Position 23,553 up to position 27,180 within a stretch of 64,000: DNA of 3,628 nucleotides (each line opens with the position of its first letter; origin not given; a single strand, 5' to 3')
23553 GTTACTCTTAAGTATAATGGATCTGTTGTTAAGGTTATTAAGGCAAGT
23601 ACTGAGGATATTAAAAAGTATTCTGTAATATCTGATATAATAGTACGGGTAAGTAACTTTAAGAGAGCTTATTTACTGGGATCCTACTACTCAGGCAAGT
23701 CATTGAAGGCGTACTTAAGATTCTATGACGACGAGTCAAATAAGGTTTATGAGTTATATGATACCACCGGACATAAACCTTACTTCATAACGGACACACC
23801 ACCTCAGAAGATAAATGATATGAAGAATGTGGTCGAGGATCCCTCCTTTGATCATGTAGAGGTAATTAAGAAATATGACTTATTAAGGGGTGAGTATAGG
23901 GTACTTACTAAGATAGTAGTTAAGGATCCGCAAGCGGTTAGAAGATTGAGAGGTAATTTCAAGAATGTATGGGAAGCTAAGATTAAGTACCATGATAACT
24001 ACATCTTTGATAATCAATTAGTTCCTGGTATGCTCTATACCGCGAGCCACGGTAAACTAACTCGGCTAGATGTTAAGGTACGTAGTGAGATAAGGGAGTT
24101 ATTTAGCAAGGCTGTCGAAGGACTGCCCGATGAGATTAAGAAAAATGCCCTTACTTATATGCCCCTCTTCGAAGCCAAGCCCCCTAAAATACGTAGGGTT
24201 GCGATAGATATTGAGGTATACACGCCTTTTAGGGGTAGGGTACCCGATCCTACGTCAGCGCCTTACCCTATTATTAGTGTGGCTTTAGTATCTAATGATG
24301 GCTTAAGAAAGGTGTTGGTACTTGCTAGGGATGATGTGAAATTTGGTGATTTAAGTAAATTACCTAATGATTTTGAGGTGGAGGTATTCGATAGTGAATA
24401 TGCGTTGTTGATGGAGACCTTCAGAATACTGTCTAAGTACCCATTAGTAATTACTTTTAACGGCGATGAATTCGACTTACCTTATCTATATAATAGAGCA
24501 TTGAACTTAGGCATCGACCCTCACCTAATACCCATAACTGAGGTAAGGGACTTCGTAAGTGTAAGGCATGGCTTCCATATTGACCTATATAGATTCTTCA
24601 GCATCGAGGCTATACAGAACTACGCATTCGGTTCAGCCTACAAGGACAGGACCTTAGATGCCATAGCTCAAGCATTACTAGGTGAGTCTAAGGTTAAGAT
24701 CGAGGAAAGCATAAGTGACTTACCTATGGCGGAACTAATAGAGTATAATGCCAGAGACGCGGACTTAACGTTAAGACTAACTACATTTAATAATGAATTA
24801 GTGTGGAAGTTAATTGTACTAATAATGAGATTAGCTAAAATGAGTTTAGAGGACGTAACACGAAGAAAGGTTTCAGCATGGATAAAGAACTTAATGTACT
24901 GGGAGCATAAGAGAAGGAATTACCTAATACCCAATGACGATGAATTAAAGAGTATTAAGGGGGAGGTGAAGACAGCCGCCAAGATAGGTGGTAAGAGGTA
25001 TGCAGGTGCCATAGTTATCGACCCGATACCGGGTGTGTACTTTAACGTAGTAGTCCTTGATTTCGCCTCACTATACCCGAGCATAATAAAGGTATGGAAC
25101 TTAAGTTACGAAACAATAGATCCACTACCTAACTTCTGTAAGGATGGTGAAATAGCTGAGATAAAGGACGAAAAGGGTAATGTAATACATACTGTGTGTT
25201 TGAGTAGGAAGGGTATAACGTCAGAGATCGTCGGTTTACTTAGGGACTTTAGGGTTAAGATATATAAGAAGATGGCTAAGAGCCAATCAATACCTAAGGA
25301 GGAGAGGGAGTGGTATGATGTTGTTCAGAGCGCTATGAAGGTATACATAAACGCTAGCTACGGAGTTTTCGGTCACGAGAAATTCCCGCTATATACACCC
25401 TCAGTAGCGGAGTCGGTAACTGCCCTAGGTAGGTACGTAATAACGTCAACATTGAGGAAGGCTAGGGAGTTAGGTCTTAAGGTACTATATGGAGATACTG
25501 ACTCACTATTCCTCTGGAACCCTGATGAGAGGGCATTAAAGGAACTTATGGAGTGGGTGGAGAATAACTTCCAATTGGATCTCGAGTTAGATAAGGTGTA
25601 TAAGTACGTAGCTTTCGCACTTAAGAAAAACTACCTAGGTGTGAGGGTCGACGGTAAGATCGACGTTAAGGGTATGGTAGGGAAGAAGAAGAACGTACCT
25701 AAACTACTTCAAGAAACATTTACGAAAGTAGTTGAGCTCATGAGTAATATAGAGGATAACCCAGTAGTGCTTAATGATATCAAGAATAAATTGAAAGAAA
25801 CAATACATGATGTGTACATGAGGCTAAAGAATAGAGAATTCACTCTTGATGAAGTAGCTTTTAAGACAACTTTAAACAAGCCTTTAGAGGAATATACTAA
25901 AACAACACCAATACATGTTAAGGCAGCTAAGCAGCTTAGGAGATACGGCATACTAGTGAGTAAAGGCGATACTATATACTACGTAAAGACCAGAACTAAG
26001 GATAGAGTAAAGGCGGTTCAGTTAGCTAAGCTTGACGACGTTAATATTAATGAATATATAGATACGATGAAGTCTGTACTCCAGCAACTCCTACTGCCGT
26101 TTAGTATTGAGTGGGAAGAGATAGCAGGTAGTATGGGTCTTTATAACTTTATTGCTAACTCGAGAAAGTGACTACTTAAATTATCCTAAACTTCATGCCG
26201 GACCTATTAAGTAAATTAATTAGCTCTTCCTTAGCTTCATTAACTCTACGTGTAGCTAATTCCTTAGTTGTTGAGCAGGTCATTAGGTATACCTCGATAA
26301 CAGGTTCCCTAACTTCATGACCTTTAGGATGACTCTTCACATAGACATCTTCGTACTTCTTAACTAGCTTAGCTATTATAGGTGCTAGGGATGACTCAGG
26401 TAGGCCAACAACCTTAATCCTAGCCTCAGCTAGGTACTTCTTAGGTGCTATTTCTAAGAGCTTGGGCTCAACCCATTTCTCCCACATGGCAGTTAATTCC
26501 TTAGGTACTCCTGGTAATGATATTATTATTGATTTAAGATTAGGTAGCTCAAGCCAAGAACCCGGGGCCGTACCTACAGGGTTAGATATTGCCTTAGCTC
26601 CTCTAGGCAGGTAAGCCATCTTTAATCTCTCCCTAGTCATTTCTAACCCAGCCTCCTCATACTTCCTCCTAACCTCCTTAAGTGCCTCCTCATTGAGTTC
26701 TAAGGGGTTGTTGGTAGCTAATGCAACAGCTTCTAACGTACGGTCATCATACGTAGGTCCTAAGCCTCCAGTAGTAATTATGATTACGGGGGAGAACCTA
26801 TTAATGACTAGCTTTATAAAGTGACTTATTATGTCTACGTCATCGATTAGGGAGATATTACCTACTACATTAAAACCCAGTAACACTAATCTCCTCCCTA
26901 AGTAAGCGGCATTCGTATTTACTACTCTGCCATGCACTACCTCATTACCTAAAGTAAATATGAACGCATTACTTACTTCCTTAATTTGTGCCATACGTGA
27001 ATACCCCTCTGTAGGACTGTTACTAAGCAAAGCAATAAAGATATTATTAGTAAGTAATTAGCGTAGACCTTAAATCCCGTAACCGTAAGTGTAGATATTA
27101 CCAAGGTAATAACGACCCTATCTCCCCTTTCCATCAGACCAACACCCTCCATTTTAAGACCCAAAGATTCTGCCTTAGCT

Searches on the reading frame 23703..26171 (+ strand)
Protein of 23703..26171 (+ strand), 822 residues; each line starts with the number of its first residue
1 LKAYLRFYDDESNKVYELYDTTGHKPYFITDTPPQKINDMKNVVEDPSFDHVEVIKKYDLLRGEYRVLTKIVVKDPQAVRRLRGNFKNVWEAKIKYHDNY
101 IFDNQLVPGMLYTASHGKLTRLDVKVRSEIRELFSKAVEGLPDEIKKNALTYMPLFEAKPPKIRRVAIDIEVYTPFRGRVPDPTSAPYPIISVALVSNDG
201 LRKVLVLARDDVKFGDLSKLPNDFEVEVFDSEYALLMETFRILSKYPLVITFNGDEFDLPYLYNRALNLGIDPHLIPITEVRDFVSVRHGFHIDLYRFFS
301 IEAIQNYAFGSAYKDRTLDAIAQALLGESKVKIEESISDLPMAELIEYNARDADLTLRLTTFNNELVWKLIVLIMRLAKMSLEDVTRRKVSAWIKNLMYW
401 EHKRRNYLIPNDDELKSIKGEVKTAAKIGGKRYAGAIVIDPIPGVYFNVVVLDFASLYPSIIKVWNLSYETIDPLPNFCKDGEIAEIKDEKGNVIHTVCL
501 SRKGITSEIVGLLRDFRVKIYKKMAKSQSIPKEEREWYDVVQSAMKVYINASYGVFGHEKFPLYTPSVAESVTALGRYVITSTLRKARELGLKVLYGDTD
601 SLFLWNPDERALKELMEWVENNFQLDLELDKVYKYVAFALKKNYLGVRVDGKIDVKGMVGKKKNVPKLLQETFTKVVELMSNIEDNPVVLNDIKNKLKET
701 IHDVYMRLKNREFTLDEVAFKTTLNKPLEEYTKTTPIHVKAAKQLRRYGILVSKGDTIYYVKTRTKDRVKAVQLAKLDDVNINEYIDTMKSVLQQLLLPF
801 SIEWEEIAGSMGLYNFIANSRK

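Call 13: search_protein_families(library=ncbifam, proteins=[window:23703-26171:+], max_evalue=0.00001)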
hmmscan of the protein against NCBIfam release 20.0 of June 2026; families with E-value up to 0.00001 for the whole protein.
window:23703-26171:+ (822 aa): 9 families
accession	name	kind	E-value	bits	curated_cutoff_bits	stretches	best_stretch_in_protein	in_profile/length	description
NF004419.0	PRK05761.1-5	equivalog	0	1213.5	1285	1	2-817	115-930/932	DNA-directed DNA polymerase I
NF004415.0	PRK05761.1-1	equivalog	0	1054.2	1289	1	2-820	64-877/883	DNA-directed DNA polymerase I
NF004417.0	PRK05761.1-3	equivalog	0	1027.6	780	1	2-811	51-855/858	DNA-directed DNA polymerase I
TIGR00592.1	pol2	superfamily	7.2e-44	150.2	239.95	1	397-789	758-1160/1176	DNA polymerase (pol2)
NF004421.0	PRK05762.1-2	equivalog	3e-37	128.3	570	1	190-614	174-572/795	DNA polymerase II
NF004416.0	PRK05761.1-2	equivalog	4.5e-28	98.1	516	2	532-798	384-647/665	type B DNA-directed DNA polymerase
NF004422.0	PRK05762.1-4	equivalog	9.5e-24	83.8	1103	1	190-609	168-560/789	DNA polymerase II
NF004420.0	PRK05762.1-1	equivalog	2.3e-20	72.8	1435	1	215-744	186-708/783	DNA polymerase II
NF004418.0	PRK05761.1-4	subfamily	2.8e-19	68.8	692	1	434-777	324-668/717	type B DNA-directed DNA polymerase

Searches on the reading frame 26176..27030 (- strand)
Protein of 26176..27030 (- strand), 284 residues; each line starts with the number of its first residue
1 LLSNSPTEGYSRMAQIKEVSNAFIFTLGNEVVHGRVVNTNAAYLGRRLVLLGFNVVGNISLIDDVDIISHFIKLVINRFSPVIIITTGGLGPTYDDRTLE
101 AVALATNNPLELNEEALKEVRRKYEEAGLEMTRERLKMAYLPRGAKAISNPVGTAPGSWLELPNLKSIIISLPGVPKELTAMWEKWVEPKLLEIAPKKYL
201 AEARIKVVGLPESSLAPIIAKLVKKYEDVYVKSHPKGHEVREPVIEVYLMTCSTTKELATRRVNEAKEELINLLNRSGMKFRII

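Call 75: search_protein_families(library=pfam, proteins=[window:26176-27030:-], max_evalue=0.00001)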
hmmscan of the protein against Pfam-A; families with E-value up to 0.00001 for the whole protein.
window:26176-27030:- (284 aa): 1 family
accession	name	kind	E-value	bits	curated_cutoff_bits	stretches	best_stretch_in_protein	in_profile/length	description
PF00994.29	MoCF_biosynth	-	2.6e-27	95.7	26.6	1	24-191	2-142/144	Probable molybdopterin binding domain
